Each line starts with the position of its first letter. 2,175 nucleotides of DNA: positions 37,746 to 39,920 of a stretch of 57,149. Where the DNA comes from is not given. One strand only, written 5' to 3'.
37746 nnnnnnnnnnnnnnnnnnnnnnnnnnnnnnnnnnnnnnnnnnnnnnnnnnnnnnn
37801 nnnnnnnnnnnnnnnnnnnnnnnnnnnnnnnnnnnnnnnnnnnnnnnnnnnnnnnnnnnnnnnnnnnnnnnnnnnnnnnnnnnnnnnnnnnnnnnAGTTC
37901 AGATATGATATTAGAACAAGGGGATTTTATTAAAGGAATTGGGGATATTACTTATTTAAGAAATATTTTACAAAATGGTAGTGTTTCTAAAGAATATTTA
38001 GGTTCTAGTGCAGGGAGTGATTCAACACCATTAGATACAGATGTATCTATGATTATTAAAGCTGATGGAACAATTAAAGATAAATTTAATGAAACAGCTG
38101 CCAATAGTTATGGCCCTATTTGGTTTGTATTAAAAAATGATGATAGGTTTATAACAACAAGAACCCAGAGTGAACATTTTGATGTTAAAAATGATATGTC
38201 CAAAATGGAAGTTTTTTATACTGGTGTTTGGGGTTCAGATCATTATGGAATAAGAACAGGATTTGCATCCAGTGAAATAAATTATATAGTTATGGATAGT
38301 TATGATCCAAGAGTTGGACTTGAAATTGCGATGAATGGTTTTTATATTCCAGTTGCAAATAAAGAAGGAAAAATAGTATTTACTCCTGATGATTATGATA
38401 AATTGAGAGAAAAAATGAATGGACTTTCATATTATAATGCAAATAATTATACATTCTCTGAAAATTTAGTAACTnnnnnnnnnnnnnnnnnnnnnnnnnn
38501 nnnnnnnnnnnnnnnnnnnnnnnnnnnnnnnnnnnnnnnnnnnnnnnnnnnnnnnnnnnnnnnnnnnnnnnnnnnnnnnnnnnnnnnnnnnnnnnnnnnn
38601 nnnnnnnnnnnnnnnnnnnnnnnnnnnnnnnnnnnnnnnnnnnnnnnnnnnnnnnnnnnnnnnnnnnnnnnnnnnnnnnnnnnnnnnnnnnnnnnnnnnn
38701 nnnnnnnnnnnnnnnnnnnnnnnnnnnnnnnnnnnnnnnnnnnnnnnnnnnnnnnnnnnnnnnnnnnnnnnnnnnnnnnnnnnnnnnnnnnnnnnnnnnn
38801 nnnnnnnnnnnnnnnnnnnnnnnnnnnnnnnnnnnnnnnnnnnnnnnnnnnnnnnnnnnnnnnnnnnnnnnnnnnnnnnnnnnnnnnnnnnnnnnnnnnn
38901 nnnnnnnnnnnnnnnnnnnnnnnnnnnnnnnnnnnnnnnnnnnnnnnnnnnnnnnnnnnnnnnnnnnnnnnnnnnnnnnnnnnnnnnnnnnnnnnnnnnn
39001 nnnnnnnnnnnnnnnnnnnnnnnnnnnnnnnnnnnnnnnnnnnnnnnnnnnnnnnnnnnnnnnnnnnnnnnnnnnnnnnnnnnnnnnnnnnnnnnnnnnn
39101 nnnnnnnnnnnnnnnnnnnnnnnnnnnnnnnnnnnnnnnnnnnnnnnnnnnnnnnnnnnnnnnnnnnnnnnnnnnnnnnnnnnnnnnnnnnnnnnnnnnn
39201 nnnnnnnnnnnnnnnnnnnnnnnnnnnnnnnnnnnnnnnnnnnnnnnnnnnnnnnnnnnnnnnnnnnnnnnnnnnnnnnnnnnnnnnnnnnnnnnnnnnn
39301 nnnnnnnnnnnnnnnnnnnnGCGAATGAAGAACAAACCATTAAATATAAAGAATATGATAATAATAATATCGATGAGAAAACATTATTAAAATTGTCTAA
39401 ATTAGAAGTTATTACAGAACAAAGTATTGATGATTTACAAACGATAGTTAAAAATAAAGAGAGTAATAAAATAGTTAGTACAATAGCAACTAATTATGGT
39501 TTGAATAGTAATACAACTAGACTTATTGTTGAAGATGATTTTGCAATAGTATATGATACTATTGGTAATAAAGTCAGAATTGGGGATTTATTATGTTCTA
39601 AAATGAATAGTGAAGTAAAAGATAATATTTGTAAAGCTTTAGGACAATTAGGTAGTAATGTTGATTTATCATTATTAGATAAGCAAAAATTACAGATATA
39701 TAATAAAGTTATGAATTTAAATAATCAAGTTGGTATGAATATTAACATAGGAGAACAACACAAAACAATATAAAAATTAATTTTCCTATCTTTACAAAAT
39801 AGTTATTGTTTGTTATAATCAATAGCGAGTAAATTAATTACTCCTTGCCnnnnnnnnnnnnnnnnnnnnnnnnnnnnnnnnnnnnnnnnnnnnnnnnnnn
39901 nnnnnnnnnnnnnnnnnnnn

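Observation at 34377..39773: Giant 1,798-aa repeat-plus-nucleotidyltransferase protein in an accessory insertion between ychF and rpsF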

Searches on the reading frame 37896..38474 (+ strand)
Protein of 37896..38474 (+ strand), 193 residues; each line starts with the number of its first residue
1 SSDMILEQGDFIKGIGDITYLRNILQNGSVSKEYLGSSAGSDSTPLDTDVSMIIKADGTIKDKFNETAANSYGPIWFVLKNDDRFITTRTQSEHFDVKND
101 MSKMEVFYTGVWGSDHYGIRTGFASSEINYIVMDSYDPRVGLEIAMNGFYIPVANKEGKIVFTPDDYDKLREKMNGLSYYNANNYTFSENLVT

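Call 60: predict_structure(alignment_id=A2)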
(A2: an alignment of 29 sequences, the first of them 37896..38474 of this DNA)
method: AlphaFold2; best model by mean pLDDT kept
length: 193 residues; sequences in the alignment: 29
mean_pLDDT: 83.2   pTM: 0.79
mean pLDDT of the five models: 83.2, 81.3, 81.0, 80.4, 78.0
residues with pLDDT >= 90: 75; 70-90: 87; 50-70: 27; < 50: 4
segments of 3 or more residues with pLDDT < 50: none
pLDDT, mean of each block of 10 residues (from residue 1): 86 89 86 56 61 90 90 92 87 80 83 75 90 94 92 95 94 75 73 60
secondary structure, 60 per line:
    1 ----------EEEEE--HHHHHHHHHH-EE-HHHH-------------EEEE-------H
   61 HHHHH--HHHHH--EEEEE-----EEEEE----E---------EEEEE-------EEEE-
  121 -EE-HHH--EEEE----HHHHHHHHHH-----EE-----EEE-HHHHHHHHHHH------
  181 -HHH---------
elements in order: E11-15 H18-27 H32-35 E49-52 H60-65 H68-72 E75-79 E85-89 E104-108 E116-119 E130-133 H138-147 E160-162 H164-174
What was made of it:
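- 37896..38474 (+): ADP-ribosyltransferase-fold domain (aa 1174-1366). Candidate active-site residues are K1186-G1187 (strand 1), D1220/D1222 (strand 2), Y1245-G1246, E1278 and F1280 (strand 5), R1293 and Y1323. AF2 of the domain alone: pLDDT 83.2, pTM 0.79 (call 60).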

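Call 63: fold_search(model_id=the predicted structure, library=pdb)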
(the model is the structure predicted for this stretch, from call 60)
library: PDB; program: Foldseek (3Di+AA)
matches with E <= 10: 111; with E <= 0.001: 0
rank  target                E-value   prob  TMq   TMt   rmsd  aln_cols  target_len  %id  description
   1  8baq                  1.0e-02  0.89  0.35  0.33   9.9       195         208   12  E. coli C7 DarT1 in complex with NAD+ (released 2023-07-12)
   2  7yw4                  3.9e-02  0.97  0.40  0.61   5.9       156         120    8  Crystal structure of tRNA 2'-phosphotransferase from Saccharomyces cerevisiae (released 2023-07-26)
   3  3ki2                  1.7e-01  0.08  0.20  0.20  14.6       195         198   10  Catalytic fragment of Cholix toxin from Vibrio Cholerae in complex with inhibitor GP-G (released 2010-10-27)
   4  7omu_AAA              2.0e-01  0.28  0.34  0.20  10.9       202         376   12  Thermosipho africanus DarTG in complex with ADP-ribose (released 2021-06-23)
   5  3ny6                  2.2e-01  0.08  0.22  0.21  14.3       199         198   10  Catalytic fragment of cholix toxin from vibrio cholerae in complex with inhibitor V30 (released 2010-12-29)
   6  7omv                  2.3e-01  0.28  0.36  0.34  10.9       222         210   11  Thermus sp. 2.9 DarT (released 2021-06-23)
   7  3ki3                  2.5e-01  0.08  0.21  0.21  14.0       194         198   11  Catalytic fragment of Cholix toxin from Vibrio Cholerae in complex with inhibitor GP-H (released 2010-10-27)
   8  3ki4                  2.6e-01  0.08  0.22  0.21  13.9       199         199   10  Catalytic fragment of Cholix toxin from Vibrio Cholerae in complex with inhibitor GP-P (released 2010-10-27)
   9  3ess                  2.8e-01  0.08  0.21  0.20  14.1       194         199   10  Catalytic fragment of Cholix toxin from Vibrio Cholerae in complex with the 1,8-Naphthalimide inhibitor (released 2009-09-15)
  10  1vbk_A                3.4e-01  0.04  0.17  0.12  16.9       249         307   11  Crystal structure of PH1313 from Pyrococcus horikoshii Ot3 (released 2005-04-19)
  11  2q6m                  3.6e-01  0.09  0.24  0.23  12.9       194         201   10  Catalytic fragment of Cholix toxin from Vibrio Cholerae in complex with the PJ34 inhibitor (released 2008-02-12)
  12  3ki1                  6.4e-01  0.05  0.21  0.21  14.1       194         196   11  Catalytic fragment of Cholix toxin from Vibrio Cholerae in complex with inhibitor GP-F (released 2010-10-27)
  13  9ldi                  6.8e-01  0.33  0.31  0.33   7.4       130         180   10  The complex structure of TkoKptA/2',3',5'-p-A (released 2025-11-12)
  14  7omw                  7.2e-01  0.13  0.18  0.18   3.7        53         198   19  Thermus sp. 2.9 DarT in complex with NAD+ (released 2021-06-23)
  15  7yk3_C                7.2e-01  0.08  0.24  0.22  12.0       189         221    4  Crystal structure of DarTG toxin-antitoxin complex from Mycobacterium tuberculosis (released 2023-05-31)
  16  7omx                  7.7e-01  0.20  0.38  0.38   8.8       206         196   12  Thermus sp. 2.9 DarT in complex with carba-NAD+ (released 2021-06-23)
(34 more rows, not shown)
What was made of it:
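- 37896..38474 (+): Cholix toxin, DarT, KptA, tankyrase/PARP1, CteC, pertussis S1 and ExoA are also among the top 50 (call 63).
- Closest known: DarT. Same: They are the best structural matches of aa 1174-1366 (8baq E 0.01; 7yw4 E 0.039, TM by target 0.61; 7omv, 7omx, 9ldi; call 63).
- The second-best structural match of the mid domain is yeast Tpt1, and TkoKptA also matches (call 63).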

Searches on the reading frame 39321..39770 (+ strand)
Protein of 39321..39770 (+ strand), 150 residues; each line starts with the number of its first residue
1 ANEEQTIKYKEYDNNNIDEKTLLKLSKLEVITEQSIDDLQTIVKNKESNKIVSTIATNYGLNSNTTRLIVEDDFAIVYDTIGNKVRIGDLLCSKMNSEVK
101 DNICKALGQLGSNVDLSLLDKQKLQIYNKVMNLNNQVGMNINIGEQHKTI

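Call 58: search_protein_families(library=ncbifam, proteins=[window:39321-39770:+], max_evalue=1)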
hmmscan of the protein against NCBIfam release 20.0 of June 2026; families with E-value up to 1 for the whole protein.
window:39321-39770:+ (150 aa): 4 families
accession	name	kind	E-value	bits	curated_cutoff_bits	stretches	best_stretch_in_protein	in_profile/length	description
NF008589.1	PRK11556.1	equivalog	0.0047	15.9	391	1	47-132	68-153/392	MdtA/MuxA family multidrug efflux RND transporter periplasmic adaptor subunit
NF006503.0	PRK08937.3-3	equivalog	0.014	14.9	338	1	3-107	39-139/276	adenylosuccinate lyase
NF045506.1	antisigant_RssC_Pseudo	equivalog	0.041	13.7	250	1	13-48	53-88/159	anti-sigma factor antagonist RssC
NF050008.1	ssr1528_fam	equivalog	0.063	13.7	130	1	111-136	12-37/86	small RNA NsiR4-regulated ssr1528 family protein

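Call 61: search_protein_families(library=pfam, proteins=[window:39321-39770:+], max_evalue=5)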
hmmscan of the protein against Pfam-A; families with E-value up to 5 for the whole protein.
window:39321-39770:+ (150 aa): 2 families
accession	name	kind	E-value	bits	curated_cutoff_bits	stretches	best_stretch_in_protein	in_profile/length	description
PF13319.11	DUF4090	-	0.075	13.7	22.7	1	103-136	5-37/84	Protein of unknown function (DUF4090)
PF13646.12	HEAT_2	-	0.12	13.1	27.7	1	90-119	39-67/88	HEAT repeats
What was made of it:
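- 39321..39773 (+): C-terminal tail, aa 1649-1798, plus stop codon. No recognisable domain. No significant Pfam or NCBIfam hit (calls 58, 61).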
